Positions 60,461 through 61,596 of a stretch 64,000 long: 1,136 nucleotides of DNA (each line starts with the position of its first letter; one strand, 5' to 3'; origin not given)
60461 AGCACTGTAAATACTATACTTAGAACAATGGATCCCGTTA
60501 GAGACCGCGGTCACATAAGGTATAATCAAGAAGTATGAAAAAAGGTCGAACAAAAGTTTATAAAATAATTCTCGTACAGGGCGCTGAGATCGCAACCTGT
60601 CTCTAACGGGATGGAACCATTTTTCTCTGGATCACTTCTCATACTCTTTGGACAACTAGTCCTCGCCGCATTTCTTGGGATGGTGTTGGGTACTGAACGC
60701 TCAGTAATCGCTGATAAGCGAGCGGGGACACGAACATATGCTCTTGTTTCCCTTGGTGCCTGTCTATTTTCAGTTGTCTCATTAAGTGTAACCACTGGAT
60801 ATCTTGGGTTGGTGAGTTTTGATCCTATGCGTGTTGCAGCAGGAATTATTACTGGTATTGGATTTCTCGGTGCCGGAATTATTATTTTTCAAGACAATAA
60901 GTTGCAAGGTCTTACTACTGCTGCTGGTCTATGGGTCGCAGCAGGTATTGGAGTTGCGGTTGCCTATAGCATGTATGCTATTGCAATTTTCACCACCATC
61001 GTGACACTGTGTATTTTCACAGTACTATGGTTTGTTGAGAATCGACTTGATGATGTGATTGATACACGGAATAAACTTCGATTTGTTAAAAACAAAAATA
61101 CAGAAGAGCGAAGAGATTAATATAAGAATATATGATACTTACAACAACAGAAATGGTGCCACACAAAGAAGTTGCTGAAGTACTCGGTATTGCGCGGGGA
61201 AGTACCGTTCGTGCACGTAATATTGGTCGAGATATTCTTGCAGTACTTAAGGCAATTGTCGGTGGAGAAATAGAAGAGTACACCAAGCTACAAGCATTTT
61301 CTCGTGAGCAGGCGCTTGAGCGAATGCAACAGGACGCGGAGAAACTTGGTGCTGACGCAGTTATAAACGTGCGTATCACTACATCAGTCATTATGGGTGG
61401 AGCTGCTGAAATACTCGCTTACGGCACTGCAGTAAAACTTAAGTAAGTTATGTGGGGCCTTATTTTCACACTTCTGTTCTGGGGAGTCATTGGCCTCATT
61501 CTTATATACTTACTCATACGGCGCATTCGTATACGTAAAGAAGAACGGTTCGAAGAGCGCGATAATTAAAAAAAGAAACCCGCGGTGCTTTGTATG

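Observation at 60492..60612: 14-bp perfect inverted repeat enclosing the mgtC promoter and leader and ending on the mgtC start codon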

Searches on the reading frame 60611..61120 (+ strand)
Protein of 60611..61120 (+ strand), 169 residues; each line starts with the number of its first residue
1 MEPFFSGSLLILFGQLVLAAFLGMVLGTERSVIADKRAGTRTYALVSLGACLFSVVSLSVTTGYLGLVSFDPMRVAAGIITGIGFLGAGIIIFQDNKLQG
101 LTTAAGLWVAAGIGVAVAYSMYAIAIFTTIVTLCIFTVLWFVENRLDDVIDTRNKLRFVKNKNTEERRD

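Call 9: search_protein_families(library=pfam, proteins=[window:60611-61120:+], max_evalue=0.01)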
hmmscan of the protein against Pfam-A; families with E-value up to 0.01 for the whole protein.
window:60611-61120:+ (169 aa): 1 family
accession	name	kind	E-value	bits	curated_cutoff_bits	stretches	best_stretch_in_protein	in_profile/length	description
PF02308.21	MgtC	-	1.2e-32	113.3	31.4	1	16-144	1-120/121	MgtC family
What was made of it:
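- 60611..61120 (+): mgtC (MgtC/SapB family, 169 aa). The ORF is intact. Pfam PF02308, E 1e-32 (call 9).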

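Call 11: find_encoding_contigs(protein=window:60611-61120:+, flank=3000, max_places=10)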
Protein window:60611-61120:+ (169 aa): no gene with exactly this product is on record in the collection.

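Call 12: find_homologous_proteins(query=window:60611-61117:+, max_evalue=1e-10)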
Query window:60611-61117:+ (169 aa): 6953 proteins with E <= 1e-10 among 8000 candidates; the best 120 are listed.
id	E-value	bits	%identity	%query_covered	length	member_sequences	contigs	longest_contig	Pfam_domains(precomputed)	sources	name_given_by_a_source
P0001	3.8e-101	353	100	100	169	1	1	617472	PF02308.22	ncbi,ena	-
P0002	1.4e-76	274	74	100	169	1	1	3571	PF02308.22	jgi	-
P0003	3.4e-76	272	73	100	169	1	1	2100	PF02308.22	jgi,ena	-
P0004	4.4e-76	272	75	100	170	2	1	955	PF02308.22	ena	-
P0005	2.1e-75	270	75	100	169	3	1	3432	PF02308.22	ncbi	-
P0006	2.6e-75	269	76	100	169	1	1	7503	PF02308.22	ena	-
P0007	5.4e-75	268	74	100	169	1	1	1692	PF02308.22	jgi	-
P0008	5.9e-75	268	74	100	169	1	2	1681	PF02308.22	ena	-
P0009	7.2e-75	268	73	100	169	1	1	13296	PF02308.22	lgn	-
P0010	1.1e-74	267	74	100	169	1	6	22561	PF02308.22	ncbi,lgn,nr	ncbi:MgtC/SapB family protein [Candidatus Kaiserbacteria bacterium]|nr:MgtC/SapB family protein [Can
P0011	1.2e-74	267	72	100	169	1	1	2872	PF02308.22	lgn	-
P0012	2.9e-74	266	74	100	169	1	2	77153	PF02308.22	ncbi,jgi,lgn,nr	ncbi:MgtC/SapB family protein [Candidatus Kaiserbacteria bacterium]|nr:MgtC/SapB family protein [Can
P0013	3.2e-74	266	74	92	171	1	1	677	PF02308.22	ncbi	-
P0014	4.2e-74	266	73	100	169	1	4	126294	PF02308.22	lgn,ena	-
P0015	7.9e-74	265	70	100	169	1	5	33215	PF02308.22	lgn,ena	-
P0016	1.1e-73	264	70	100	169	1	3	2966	PF02308.22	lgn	-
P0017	3.4e-73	263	74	98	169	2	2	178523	PF02308.22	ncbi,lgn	-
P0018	8.6e-73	261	73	100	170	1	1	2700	PF02308.22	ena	-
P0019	1.4e-72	261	71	100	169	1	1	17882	PF02308.22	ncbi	ncbi:MgtC/SapB family protein [candidate division KSB1 bacterium]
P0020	1.8e-72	260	71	100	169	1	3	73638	PF02308.22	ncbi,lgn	ncbi:MAG: MgtC/SapB family protein [Candidatus Paceibacterota bacterium]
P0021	2.4e-72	260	71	100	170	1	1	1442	PF02308.22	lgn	-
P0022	4.8e-72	259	73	98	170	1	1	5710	PF02308.22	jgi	jgi:putative Mg2+ transporter-C (MgtC) family protein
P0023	6.6e-72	258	72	100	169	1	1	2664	PF02308.22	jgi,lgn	jgi:putative Mg2+ transporter-C (MgtC) family protein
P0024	9.1e-72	258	70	100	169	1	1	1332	PF02308.22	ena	-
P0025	3.1e-71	256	70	100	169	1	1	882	PF02308.22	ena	-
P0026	2.4e-70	253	73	98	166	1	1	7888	PF02308.22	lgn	-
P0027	2.6e-69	250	75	93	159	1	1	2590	PF02308.22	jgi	-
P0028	9.5e-69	248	68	99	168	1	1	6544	PF02308.22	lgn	-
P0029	1.3e-68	248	67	99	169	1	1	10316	PF02308.22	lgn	-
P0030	1.7e-68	247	70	99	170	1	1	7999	PF02308.22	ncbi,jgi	-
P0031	6.1e-68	246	68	100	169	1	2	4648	PF02308.22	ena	-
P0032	1.4e-67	244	67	93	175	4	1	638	PF02308.22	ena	-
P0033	3.3e-67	243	68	99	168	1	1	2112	PF02308.22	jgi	jgi:putative Mg2+ transporter-C (MgtC) family protein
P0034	1.1e-66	241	68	98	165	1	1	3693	PF02308.22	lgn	-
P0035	1.6e-66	241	67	99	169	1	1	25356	PF02308.22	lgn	-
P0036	5.3e-66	239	73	92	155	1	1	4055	PF02308.22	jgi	jgi:putative Mg2+ transporter-C (MgtC) family protein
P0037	5.6e-64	233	65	99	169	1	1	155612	PF02308.22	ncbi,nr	ncbi:MAG: MgtC/SapB family protein [Candidatus Pacebacteria bacterium]|nr:MgtC/SapB family protein [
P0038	1.6e-59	218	65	92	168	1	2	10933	PF02308.22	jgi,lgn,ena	-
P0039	1.9e-58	215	66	92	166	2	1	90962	PF02308.22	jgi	-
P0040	6.3e-58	213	61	98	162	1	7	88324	PF02308.22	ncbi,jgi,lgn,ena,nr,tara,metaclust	ncbi:MAG: MgtC/SapB family protein [Candidatus Pacebacteria bacterium]|jgi:putative Mg2+ transporter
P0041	1.7e-55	205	58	98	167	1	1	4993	PF02308.22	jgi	jgi:putative Mg2+ transporter-C (MgtC) family protein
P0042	3.2e-55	204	68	84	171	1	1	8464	PF02308.22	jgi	jgi:putative Mg2+ transporter-C (MgtC) family protein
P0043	4.1e-54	201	55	98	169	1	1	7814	PF02308.22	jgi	jgi:putative Mg2+ transporter-C (MgtC) family protein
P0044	5.6e-54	200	57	98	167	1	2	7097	PF02308.22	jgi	jgi:putative Mg2+ transporter-C (MgtC) family protein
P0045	1.4e-53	199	68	81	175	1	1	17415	PF02308.22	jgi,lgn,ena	-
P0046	2.7e-53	198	56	100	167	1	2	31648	PF02308.22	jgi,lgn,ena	-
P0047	5.1e-53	197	60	91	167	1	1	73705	PF02308.22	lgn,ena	-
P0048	1.2e-52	196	56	99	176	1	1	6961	PF02308.22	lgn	-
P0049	1.2e-52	196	64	85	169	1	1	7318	PF02308.22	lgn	-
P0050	1.1e-51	193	59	91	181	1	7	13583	PF02308.22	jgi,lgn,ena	-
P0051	2.9e-51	191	58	100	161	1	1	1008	PF02308.22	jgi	-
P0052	3.1e-51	191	60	98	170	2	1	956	PF02308.22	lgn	-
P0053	3.2e-51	191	58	92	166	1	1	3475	PF02308.22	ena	-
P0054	5.3e-51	190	56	91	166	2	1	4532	PF02308.22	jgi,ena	-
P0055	7.5e-51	190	66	73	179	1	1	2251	PF02308.22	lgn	-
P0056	3.4e-50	188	57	93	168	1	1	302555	PF02308.22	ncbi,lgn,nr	ncbi:MAG TPA: MgtC/SapB family protein [Candidatus Paceibacterota bacterium]|nr:MgtC/SapB family pro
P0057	3.9e-50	188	57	88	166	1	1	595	PF02308.22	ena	-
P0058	6.0e-50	187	57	92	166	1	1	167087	PF02308.22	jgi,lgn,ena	-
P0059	8.2e-50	187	52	98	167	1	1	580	PF02308.22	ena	-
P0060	8.5e-50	187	55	100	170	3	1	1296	PF02308.22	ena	-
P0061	1.4e-49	186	56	99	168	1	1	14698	PF02308.22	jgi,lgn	-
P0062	1.4e-49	186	58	98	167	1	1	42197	PF02308.22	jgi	-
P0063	1.5e-49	186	57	98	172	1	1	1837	PF02308.22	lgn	-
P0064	1.5e-49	186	60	97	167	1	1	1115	PF02308.22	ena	-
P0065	1.7e-49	186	63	82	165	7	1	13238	PF02308.22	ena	-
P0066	1.8e-49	186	59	94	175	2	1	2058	PF02308.22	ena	-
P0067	2.0e-49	185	63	84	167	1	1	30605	PF02308.22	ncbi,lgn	-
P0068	2.3e-49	185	54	98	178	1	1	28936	PF02308.22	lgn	-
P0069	3.0e-49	185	61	91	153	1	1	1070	PF02308.22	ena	-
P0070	3.0e-49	185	56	96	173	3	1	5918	PF02308.22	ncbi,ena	ncbi:MAG TPA: MgtC/SapB family protein [Candidatus Paceibacterota bacterium]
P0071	3.4e-49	185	57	100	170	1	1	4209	PF02308.22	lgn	-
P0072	3.6e-49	185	65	70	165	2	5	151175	PF02308.22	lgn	-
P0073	3.8e-49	184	61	89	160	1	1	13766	PF02308.22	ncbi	-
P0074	3.9e-49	184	63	85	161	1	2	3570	PF02308.22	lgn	-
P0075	4.0e-49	184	57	92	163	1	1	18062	PF02308.22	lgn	-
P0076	4.8e-49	184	56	100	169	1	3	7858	PF02308.22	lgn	-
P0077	6.7e-49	184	58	88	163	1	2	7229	PF02308.22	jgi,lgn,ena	-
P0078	7.8e-49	183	57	95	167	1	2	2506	PF02308.22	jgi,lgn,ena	-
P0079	8.4e-49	183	59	85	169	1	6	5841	PF02308.22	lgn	-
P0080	1.0e-48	183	56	99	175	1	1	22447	PF02308.22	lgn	-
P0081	1.1e-48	183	58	83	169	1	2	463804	PF02308.22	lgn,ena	-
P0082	1.2e-48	183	57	98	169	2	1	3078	PF02308.22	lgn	-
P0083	1.4e-48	183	53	96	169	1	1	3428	PF02308.22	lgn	-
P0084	1.4e-48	183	58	88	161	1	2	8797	PF02308.22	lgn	-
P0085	1.8e-48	182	54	100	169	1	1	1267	PF02308.22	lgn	-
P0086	1.9e-48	182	56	98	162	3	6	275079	PF02308.22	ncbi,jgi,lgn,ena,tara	tara:strand:+ start:3454 stop:3942 length:489 start_codon:yes stop_codon:yes gene_type:complete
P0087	2.0e-48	182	55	98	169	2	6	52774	PF02308.22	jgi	jgi:putative Mg2+ transporter-C (MgtC) family protein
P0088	2.1e-48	182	58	94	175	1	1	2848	PF02308.22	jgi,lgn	jgi:putative Mg2+ transporter-C (MgtC) family protein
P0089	2.3e-48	182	55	99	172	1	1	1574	PF02308.22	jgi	-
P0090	2.7e-48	182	65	80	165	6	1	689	PF02308.22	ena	-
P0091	3.0e-48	182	61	87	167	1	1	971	PF02308.22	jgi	jgi:putative Mg2+ transporter-C (MgtC) family protein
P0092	3.1e-48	181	59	96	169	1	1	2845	PF02308.22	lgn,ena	-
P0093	3.4e-48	181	59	92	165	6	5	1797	PF02308.22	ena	-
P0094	3.9e-48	181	59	93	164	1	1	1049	PF02308.22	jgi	jgi:putative Mg2+ transporter-C (MgtC) family protein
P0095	4.8e-48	181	57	91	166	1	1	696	PF02308.22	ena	-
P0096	4.9e-48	181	55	98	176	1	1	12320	PF02308.22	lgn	-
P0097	6.2e-48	181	52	100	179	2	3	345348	PF02308.22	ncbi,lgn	-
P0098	6.3e-48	180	55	98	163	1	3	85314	PF02308.22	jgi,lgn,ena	-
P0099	6.3e-48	180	51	99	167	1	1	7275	PF02308.22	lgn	-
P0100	6.9e-48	180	62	82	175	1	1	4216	PF02308.22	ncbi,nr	ncbi:MAG: MgtC/SapB family protein [bacterium]|nr:MgtC/SapB family protein [bacterium]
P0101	7.9e-48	180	56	98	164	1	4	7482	PF02308.22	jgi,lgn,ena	-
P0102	7.9e-48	180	55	98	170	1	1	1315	PF02308.22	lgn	-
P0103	8.5e-48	180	54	100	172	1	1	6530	PF02308.22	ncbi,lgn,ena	-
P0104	9.1e-48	180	54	95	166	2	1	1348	PF02308.22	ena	-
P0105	9.4e-48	180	52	98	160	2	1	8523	PF02308.22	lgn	-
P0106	9.7e-48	180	63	82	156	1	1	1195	PF02308.22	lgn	-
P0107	9.9e-48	180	53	99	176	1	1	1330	PF02308.22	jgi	jgi:putative Mg2+ transporter-C (MgtC) family protein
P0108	1.2e-47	180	62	70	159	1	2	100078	PF02308.22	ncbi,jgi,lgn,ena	-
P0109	1.3e-47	179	62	85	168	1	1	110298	PF02308.22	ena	-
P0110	1.8e-47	179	58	96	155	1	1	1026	PF02308.22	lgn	-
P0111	2.0e-47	179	53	93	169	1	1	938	PF02308.22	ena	-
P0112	3.1e-47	178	62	85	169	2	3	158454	PF02308.22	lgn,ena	-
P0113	4.4e-47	178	57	86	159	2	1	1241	PF02308.22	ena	-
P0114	4.9e-47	178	59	91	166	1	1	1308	PF02308.22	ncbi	-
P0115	5.0e-47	178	53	95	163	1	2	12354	PF02308.22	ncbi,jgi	-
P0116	5.0e-47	178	56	100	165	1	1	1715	PF02308.22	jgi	-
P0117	5.6e-47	177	58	89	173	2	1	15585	PF02308.22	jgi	jgi:putative Mg2+ transporter-C (MgtC) family protein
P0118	5.8e-47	177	57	100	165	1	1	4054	PF02308.22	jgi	-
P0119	7.9e-47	177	61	82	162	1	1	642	PF02308.22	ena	-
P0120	8.1e-47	177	58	82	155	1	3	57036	PF02308.22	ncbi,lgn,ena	ncbi:MAG: MgtC/SapB family protein [Patescibacteria group bacterium]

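Call 14: find_related_loci(query=A1, collection=genome_contigs, flank=3000)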
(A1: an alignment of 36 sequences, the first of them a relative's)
Query A1 (169 aa) in genome_contigs; peptide patterns used: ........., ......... (x = any residue, [..] = any of these).
600 stretches matched a pattern (row limit reached: there are more); 596 encode a relative of the query (tblastn E <= 1e-3); the best 80 are kept; 80 distinct loci.
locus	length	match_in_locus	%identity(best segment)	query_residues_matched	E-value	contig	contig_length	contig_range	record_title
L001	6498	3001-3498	64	1-169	9e-64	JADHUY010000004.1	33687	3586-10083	MAG: Parcubacteria group bacterium isolate BS150m-G58 BS-150m-C1048, whole genome shotgun sequence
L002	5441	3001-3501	54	1-169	2e-53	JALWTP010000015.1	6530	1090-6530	MAG: Candidatus Kaiserbacteria bacterium isolate M2_metabat2_scaf2bin.206 M2_NODE_20214_length_6530_cov_2.727628, whole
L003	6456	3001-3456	52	12-163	9e-44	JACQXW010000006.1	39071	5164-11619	MAG: Candidatus Terrybacteria bacterium isolate NC_groundwater_1525_Pr4_S-0.2um_41_30 SR1-18-Sp2_scaffold_3029, whole ge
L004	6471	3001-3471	49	15-163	6e-43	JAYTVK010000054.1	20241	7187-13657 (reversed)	MAG: Candidatus Lloydbacteria bacterium isolate GFS_5687 GFS_5687_53, whole genome shotgun sequence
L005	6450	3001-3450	52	1-153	1e-42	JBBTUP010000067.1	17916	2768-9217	MAG: Patescibacteria group bacterium isolate H41-bin126_1 H41_bin126_1_000000000067, whole genome shotgun sequence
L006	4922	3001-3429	56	23-163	3e-42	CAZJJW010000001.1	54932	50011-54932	MAG TPA_asm: uncultured Candidatus Saccharibacteria bacterium isolate binchicken_co227_938 genome assembly, contig: NODE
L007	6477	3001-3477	48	12-169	6e-42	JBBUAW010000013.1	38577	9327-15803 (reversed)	MAG: Patescibacteria group bacterium isolate H43-bin015_1 H43_bin015_1_000000000013, whole genome shotgun sequence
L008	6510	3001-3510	46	10-169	1e-41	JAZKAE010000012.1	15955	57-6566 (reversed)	MAG: Patescibacteria group bacterium isolate ADI_H3L2_1_122_18_3-bin007_1 ADIH3L21_B007_1_000000000012, whole genome sho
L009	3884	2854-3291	47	22-169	1e-41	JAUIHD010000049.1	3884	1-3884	MAG: bacterium isolate Co_bin.195 NODE_137093_length_3884_cov_0.787330, whole genome shotgun sequence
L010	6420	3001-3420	50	15-166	1e-40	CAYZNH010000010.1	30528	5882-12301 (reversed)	MAG TPA_asm: uncultured Candidatus Saccharibacteria bacterium isolate binchicken_co245_75 genome assembly, contig: NODE_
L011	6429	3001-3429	53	7-150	2e-39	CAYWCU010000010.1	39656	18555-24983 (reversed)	MAG TPA_asm: uncultured Candidatus Saccharibacteria bacterium isolate binchicken_co132_51 genome assembly, contig: NODE_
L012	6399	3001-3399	56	12-146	2e-39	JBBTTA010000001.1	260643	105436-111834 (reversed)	MAG: Patescibacteria group bacterium isolate H41-bin009_1 H41_bin009_1_000000000001, whole genome shotgun sequence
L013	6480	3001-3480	48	15-169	1e-38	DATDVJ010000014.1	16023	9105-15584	MAG TPA_asm: Candidatus Paceibacterota bacterium isolate SMAG_U8081 k141_1425614, whole genome shotgun sequence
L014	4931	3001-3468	45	4-166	9e-38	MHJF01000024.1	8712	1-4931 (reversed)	MAG: Candidatus Harrisonbacteria bacterium RIFCSPHIGHO2_02_FULL_40_20 rifcsphigho2_02_scaffold_45591, whole genome shotg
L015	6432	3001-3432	57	10-154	2e-36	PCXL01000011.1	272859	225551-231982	MAG: Candidatus Zambryskibacteria bacterium CG10_big_fil_rev_8_21_14_0_10_42_12 CG10_8_21_14_0.10_scaffold_20_c, whole g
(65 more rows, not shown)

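Call 15: find_encoding_contigs(protein=P0001, flank=1500, max_places=3)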
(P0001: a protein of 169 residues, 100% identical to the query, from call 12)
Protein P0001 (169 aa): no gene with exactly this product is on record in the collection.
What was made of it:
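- The rest of the source genome could not be fetched (calls 11, 15).
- Tried and rejected: The source contig could not be fetched by exact protein look-up (calls 11, 15).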

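Call 16: find_encoding_contigs(protein=P0006, flank=1500, max_places=3)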
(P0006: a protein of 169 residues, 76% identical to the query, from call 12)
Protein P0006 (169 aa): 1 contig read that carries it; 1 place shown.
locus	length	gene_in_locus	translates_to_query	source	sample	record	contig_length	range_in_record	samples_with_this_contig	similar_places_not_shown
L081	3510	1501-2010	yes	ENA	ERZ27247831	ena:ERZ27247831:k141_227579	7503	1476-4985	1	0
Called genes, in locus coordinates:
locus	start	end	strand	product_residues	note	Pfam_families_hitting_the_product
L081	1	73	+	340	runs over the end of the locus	PF03054:tRNA_Me_trans, PF20259:tRNA_Me_trans_M, PF20258:tRNA_Me_trans_C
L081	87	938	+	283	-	PF03477:ATP-cone (weak)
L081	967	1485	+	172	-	PF23951:DUF7282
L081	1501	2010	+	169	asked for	PF02308:MgtC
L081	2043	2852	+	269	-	PF12705:PDDEXK_1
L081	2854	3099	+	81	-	PF01035:DNA_binding_1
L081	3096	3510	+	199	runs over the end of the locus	PF03167:UDG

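Call 17: find_encoding_contigs(protein=P0010, flank=1500, max_places=3)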
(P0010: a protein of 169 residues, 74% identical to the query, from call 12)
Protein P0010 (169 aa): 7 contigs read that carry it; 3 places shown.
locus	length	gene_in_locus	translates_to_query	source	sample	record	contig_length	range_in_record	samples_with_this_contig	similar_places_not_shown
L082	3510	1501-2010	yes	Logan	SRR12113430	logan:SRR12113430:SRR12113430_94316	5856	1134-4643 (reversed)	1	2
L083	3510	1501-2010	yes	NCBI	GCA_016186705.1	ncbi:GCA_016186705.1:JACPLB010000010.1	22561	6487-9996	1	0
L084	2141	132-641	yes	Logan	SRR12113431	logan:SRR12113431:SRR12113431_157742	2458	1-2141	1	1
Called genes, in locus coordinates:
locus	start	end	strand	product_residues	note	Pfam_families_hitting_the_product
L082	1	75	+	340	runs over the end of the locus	PF03054:tRNA_Me_trans, PF20259:tRNA_Me_trans_M, PF20258:tRNA_Me_trans_C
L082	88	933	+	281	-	PF03477:ATP-cone (weak)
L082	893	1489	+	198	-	PF23951:DUF7282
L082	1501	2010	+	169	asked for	PF02308:MgtC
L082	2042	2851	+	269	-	PF12705:PDDEXK_1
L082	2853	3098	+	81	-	PF01035:DNA_binding_1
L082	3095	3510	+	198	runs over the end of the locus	PF03167:UDG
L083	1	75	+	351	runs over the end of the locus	PF02540:NAD_synthase (faint), PF03054:tRNA_Me_trans, PF20259:tRNA_Me_trans_M, PF20258:tRNA_Me_trans_C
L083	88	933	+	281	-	PF03477:ATP-cone (weak)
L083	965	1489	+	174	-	PF23951:DUF7282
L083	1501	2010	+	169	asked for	PF02308:MgtC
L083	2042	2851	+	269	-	PF12705:PDDEXK_1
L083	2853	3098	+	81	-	PF01035:DNA_binding_1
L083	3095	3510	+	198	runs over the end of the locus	PF03167:UDG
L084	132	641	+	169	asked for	PF02308:MgtC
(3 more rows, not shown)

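Call 49: find_encoding_contigs(protein=P0012, flank=1000, max_places=2)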
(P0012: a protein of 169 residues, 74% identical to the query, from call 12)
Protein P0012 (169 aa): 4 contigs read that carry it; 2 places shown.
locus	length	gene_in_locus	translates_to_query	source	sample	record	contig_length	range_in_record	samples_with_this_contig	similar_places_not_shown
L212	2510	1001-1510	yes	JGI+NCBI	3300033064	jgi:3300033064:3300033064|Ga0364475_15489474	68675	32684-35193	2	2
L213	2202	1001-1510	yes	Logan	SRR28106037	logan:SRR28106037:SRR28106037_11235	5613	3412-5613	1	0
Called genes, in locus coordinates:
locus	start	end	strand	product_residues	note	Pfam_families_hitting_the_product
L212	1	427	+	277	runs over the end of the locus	PF03477:ATP-cone, PF04471:Mrr_cat (faint)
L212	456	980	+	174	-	PF23951:DUF7282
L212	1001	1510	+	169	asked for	PF02308:MgtC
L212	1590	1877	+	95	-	-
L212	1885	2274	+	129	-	-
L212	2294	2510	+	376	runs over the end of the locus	PF26514:DUF8173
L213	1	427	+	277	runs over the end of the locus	PF03477:ATP-cone, PF04471:Mrr_cat (faint)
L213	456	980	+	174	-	PF23951:DUF7282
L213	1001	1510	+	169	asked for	PF02308:MgtC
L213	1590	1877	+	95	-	-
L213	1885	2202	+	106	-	?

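Call 50: find_encoding_contigs(protein=P0017, flank=1000, max_places=2)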
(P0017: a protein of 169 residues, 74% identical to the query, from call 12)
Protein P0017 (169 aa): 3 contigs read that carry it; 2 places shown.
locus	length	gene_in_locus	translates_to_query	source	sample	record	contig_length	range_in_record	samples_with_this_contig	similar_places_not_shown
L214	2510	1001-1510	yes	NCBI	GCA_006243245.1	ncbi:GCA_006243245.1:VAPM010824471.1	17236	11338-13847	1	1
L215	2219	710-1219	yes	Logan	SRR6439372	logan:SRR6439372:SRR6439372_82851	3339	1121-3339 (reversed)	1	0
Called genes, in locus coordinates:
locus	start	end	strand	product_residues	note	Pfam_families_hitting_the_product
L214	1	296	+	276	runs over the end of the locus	PF03477:ATP-cone, PF04471:Mrr_cat (faint)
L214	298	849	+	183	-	PF23951:DUF7282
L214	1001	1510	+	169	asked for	PF02308:MgtC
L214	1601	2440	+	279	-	PF12705:PDDEXK_1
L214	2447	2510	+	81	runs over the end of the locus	PF01035:DNA_binding_1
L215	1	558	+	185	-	?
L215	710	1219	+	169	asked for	PF02308:MgtC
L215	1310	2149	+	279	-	PF12705:PDDEXK_1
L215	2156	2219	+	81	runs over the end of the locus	PF01035:DNA_binding_1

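Call 51: find_encoding_contigs(protein=P0009, flank=1000, max_places=2)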
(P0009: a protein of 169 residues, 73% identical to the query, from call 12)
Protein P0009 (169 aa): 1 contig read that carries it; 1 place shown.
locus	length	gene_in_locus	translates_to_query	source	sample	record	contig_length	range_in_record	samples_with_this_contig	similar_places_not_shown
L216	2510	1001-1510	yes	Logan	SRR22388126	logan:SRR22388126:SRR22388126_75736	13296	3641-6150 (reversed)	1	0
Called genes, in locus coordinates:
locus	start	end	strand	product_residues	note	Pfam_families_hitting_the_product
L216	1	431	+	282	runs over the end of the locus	PF03477:ATP-cone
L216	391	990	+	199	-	PF23951:DUF7282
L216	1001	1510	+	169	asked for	PF02308:MgtC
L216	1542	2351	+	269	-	PF12705:PDDEXK_1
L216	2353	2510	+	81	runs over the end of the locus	PF01035:DNA_binding_1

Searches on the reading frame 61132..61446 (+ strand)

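Call 9: search_protein_families(library=pfam, proteins=[window:61132-61446:+], max_evalue=0.01)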
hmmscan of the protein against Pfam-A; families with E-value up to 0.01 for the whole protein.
window:61132-61446:+ (104 aa): 1 family
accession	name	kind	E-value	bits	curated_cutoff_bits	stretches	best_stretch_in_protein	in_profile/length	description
PF01906.23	YbjQ_1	-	4.6e-37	127.2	23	1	1-103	1-103/103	Putative heavy-metal-binding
